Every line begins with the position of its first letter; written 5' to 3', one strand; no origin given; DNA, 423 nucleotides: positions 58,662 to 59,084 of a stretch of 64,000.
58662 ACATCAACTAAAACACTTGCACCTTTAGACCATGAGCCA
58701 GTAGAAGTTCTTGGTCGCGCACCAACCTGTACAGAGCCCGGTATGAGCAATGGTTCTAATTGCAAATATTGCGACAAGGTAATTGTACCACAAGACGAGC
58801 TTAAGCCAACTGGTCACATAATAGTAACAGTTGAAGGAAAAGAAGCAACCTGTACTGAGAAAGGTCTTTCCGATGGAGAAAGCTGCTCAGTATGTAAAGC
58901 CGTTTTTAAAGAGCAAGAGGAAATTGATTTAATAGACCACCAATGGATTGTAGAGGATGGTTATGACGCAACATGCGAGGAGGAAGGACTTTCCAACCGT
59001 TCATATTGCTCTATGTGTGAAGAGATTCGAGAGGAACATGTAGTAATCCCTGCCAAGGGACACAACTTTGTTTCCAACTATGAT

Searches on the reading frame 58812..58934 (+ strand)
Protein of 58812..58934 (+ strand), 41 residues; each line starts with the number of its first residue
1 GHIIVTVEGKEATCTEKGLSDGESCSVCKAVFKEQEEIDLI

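Call 36: search_solved_structures(query=A3, max_evalue=1, show_alignments=2)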
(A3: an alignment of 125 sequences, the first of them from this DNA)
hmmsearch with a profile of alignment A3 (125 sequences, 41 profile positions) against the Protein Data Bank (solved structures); distinct sequences matched with E-value up to 1: 71 (the best 60 are shown).
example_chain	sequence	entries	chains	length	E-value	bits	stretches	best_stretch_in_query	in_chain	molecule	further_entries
9qa6_A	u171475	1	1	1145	3.4e-13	52.1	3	2-32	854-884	IgA protease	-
1mey_C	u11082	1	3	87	0.00019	24.1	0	15-34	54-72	CONSENSUS ZINC FINGER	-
2kmk_A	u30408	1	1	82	0.0013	21.3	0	16-34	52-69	Zinc finger protein Gfi-1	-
1x6h_A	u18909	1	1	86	0.0036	20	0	15-36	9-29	Transcriptional repressor CTCF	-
8jq0_A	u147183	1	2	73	0.0041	19.8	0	16-35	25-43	HKR3 protein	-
7txc_E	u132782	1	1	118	0.0043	19.7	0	23-35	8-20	Hypermethylated in cancer 2 protein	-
5yel_A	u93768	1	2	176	0.0057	19.3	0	20-34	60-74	Transcriptional repressor CTCF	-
5v3j_E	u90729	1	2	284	0.0089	18.7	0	15-33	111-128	Zinc finger protein 568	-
9kh2_A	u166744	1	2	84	0.011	18.5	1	15-34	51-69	Zinc finger and BTB domain-containing protein 20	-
9jzt_A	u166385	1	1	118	0.013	18.2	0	15-34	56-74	Zinc finger and BTB domain-containing protein 20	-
5v3m_C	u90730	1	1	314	0.014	18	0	15-33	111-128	Zinc finger protein 568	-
5yj3_C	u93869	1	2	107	0.02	17.6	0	16-35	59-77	Telomere zinc finger-associated protein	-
5wjq_D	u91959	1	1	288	0.029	17.1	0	15-33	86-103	Zinc finger protein 568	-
2cor_A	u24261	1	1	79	0.033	16.9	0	18-38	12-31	PINCH protein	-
6tmf_Y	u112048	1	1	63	0.044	16.5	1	20-36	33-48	30S ribosomal protein S27e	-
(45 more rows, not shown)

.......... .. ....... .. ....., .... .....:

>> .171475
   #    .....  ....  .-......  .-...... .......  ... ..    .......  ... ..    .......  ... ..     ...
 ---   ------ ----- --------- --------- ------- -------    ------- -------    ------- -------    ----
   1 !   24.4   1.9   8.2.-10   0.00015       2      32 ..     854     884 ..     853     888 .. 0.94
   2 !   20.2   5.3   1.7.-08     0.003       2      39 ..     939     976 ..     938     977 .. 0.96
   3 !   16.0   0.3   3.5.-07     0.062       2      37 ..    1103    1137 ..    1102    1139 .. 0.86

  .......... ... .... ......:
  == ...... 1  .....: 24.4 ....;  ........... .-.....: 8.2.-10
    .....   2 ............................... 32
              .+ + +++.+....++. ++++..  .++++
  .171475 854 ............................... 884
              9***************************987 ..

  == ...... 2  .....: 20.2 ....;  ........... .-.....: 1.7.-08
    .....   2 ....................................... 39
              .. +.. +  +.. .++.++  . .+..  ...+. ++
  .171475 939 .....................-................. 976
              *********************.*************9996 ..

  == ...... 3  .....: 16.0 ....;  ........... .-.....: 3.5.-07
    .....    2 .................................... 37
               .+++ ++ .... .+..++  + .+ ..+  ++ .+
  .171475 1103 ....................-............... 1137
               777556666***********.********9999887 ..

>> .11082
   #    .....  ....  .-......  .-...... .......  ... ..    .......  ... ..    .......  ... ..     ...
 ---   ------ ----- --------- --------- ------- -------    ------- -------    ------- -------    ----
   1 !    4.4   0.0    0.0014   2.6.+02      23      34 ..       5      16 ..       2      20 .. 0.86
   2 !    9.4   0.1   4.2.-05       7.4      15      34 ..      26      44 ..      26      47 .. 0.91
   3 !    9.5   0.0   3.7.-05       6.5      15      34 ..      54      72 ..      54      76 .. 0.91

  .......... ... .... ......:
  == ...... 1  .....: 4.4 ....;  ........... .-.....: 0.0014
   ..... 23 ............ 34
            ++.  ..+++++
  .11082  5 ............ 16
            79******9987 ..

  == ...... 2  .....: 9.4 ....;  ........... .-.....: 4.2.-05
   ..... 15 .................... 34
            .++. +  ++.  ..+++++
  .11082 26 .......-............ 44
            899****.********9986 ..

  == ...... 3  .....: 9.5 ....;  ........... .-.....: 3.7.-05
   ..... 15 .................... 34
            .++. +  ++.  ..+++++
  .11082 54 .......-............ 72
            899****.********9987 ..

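Call 47: search_protein_representatives(alignment_id=A3)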
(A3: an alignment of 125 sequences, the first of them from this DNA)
Query: 125 sequences, 41 profile positions. Proteins with E-value up to 0.001 (for the whole library): 62174; up to 1e-10: 37903; up to 1e-30: 13148. The best 150 are listed.
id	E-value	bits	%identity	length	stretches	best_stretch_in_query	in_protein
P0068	0.0e+00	2007.1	-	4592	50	1-40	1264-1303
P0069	0.0e+00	1670.3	-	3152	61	2-41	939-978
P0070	0.0e+00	1589.0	-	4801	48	1-41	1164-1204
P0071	0.0e+00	1453.7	-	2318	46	1-40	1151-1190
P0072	0.0e+00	1452.7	-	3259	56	1-40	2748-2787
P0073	0.0e+00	1429.6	-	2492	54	1-40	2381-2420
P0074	0.0e+00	1427.3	-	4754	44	1-40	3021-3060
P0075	0.0e+00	1409.5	-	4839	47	2-40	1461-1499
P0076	0.0e+00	1397.3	-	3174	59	1-40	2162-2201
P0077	0.0e+00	1397.2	-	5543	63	1-40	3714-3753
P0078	0.0e+00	1354.6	-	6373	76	1-40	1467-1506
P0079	0.0e+00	1322.5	-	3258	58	1-41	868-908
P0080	0.0e+00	1307.3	-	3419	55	1-40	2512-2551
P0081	0.0e+00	1273.9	-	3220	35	1-40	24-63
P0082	0.0e+00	1262.7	-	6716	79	1-40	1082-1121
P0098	0.0e+00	1103.7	-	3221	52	1-40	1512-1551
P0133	1.3e-269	885.6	-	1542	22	1-40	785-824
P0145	4.0e-254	836.0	-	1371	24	1-40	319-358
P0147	1.4e-252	831.0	-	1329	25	1-40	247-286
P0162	6.4e-245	806.5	-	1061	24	1-40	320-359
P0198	5.6e-217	717.1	-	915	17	1-40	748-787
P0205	7.6e-214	707.1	-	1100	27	1-40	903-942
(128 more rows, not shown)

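Call 48: search_protein_families(library=pfam, proteins=[P0162, P0198, P0205, P0147, P0145, P0133], max_evalue=0.001)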
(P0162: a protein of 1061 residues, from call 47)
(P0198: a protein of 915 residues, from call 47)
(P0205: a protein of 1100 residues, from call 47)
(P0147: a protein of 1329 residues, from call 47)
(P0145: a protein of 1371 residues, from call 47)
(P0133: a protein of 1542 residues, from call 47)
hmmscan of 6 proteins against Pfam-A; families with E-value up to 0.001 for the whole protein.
P0162 (1061 aa): 2 families
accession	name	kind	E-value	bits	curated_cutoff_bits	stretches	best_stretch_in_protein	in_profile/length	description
PF24973.1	EGF_LMN_ATRN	-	1.1e-05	25.9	27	0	156-185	5-32/44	Laminin/attractin EGF domain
PF16250.10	DUF4907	-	0.00093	19.3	25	0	694-715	10-31/67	Domain of unknown function (DUF4907)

P0198 (915 aa): 5 families
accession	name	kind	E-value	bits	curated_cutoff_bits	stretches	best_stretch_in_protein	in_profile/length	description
PF00963.24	Cohesin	-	1.1e-10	42.3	24.1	1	34-137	2-115/139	Cohesin domain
PF00404.24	Dockerin_1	-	1.9e-09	38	22.9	1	853-908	1-57/57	Dockerin type I domain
PF21349.2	RUBY_RBDX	-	5.6e-05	22.9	26.5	0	771-783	2-14/30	Rubrerythrin, rubredoxin-like domain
PF06267.17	DUF1028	-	9e-05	22.8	26.2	0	443-494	84-133/193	Family of unknown function (DUF1028)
PF20823.2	Cmr2_Zn-bd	-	0.00061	20.2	27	0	263-275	4-16/58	CRISPR RNA silencing complex Cmr2 subunit, Zn-binding domain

P0205 (1100 aa): 1 family
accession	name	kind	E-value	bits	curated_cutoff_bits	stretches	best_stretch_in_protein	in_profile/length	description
PF16250.10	DUF4907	-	1.5e-05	25.1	25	0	767-783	17-33/67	Domain of unknown function (DUF4907)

P0147 (1329 aa): 0 families

P0145 (1371 aa): 0 families

P0133 (1542 aa): 3 families
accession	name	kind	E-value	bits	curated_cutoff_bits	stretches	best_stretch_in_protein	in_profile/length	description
PF00963.24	Cohesin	-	1.4e-23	84.1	24.1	2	300-408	6-115/139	Cohesin domain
PF24973.1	EGF_LMN_ATRN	-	2.9e-12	47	27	0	1359-1389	5-33/44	Laminin/attractin EGF domain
PF18898.5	DUF5654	-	2.5e-05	24.6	23.8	0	1264-1298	11-45/71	Family of unknown function (DUF5654)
